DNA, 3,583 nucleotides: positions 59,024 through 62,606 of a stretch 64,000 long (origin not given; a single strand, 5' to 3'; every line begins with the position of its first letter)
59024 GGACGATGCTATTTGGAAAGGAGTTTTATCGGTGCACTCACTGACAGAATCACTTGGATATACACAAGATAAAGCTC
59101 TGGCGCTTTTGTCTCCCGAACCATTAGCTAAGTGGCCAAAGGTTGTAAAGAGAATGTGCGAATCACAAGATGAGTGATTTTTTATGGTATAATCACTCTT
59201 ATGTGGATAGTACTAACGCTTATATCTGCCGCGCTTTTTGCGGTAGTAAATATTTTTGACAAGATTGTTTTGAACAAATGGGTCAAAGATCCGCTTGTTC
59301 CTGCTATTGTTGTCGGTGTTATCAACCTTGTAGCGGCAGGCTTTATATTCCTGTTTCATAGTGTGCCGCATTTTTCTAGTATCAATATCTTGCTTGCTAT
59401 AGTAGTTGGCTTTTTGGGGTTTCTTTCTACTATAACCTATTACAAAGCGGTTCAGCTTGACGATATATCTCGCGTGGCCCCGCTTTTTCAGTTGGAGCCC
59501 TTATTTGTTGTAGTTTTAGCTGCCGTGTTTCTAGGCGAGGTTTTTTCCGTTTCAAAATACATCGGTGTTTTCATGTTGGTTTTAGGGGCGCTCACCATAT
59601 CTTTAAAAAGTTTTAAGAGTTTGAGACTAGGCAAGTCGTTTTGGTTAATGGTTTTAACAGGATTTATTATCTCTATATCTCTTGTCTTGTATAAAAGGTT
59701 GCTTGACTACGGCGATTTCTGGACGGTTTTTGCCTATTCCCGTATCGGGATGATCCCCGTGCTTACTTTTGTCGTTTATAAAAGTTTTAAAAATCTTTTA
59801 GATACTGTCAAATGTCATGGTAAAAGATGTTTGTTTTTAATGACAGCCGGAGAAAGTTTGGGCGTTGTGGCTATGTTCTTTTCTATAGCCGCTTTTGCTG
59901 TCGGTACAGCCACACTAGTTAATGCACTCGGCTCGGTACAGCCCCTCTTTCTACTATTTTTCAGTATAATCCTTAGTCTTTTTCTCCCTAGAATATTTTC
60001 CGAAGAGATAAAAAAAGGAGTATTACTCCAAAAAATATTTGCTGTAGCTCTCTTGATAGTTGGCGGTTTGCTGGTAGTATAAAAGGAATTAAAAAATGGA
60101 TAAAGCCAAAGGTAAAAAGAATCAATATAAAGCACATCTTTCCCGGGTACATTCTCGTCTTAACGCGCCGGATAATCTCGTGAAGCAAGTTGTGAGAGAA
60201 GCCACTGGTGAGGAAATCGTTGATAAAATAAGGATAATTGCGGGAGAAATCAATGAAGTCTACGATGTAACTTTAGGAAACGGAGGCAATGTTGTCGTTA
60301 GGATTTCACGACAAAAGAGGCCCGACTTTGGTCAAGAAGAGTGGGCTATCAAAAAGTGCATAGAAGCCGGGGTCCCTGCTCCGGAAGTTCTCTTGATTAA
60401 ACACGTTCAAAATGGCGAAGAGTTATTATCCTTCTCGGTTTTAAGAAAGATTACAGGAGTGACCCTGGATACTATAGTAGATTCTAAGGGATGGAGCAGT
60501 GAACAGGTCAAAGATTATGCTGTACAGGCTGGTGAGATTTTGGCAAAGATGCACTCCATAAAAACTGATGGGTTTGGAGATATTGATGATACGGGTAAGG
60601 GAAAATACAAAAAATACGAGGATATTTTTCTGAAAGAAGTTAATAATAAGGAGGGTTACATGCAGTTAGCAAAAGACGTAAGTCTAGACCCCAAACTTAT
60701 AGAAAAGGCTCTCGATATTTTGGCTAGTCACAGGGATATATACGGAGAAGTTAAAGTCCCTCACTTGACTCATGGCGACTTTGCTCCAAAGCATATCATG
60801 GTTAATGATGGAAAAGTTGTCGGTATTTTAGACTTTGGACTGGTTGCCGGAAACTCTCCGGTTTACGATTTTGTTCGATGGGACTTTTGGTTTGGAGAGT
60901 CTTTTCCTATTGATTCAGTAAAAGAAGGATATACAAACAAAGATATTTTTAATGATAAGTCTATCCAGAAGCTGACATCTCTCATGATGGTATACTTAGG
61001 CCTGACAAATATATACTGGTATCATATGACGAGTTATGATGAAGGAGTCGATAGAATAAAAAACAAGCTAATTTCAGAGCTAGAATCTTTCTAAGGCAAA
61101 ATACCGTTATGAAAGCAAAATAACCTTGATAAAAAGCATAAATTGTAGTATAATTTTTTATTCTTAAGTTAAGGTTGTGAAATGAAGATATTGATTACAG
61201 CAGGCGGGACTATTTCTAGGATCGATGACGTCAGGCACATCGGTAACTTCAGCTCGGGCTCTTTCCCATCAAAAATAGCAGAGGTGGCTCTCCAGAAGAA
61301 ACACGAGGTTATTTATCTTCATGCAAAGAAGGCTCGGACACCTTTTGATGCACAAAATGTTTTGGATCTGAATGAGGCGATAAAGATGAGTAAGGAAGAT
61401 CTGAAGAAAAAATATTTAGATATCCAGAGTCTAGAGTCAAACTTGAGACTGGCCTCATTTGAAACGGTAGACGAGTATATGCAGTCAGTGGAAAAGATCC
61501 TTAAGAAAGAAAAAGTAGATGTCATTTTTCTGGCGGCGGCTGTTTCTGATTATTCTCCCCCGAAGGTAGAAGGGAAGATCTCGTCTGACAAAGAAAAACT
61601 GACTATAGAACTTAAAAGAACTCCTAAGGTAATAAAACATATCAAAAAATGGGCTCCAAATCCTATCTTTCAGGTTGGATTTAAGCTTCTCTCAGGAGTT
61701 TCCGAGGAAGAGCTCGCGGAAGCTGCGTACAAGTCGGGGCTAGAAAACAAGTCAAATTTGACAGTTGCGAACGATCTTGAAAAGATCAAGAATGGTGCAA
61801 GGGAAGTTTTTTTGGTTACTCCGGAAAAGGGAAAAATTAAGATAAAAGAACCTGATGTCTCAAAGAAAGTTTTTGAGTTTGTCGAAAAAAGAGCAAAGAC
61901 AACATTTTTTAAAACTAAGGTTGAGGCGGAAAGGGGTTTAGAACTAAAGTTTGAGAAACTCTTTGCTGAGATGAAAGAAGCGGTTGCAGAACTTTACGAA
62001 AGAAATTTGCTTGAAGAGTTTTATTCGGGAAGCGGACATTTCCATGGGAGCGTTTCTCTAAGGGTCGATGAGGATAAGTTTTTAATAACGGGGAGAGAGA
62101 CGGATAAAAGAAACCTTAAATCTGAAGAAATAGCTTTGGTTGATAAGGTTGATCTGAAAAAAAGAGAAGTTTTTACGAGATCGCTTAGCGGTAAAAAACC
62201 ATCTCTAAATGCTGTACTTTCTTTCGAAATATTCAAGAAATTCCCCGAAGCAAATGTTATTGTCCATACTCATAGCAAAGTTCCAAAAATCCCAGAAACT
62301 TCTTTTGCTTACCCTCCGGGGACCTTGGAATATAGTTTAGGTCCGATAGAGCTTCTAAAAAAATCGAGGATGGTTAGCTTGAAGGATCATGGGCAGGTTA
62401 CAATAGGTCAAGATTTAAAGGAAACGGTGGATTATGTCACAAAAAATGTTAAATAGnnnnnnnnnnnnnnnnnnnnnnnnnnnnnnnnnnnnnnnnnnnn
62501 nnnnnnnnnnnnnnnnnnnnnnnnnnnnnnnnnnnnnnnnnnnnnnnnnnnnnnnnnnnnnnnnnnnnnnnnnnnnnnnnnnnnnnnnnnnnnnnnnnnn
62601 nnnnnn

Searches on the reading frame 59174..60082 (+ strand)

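Call 81: search_protein_families(library=pfam, proteins=[window:59174-60082:+], max_evalue=0.00001)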
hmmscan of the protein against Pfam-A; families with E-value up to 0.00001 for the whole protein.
window:59174-60082:+ (302 aa): 1 family
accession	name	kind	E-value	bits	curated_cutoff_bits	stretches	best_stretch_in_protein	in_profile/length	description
PF00892.27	EamA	-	3.1e-16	60.3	28.2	1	10-143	2-134/135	EamA-like transporter family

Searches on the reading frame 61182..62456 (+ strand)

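Call 81: search_protein_families(library=pfam, proteins=[window:61182-62456:+], max_evalue=0.00001)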
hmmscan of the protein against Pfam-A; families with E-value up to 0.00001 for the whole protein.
window:61182-62456:+ (424 aa): 2 families
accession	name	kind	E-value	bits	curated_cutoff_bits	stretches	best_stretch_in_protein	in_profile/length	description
PF04127.22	DFP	-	3.4e-31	109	22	2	86-205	59-175/186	DNA/pantothenate metabolism flavoprotein C-terminal domain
PF00596.27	Aldolase_II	-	1e-15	58.5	22.2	1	286-366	18-93/183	Class II Aldolase and Adducin N-terminal domain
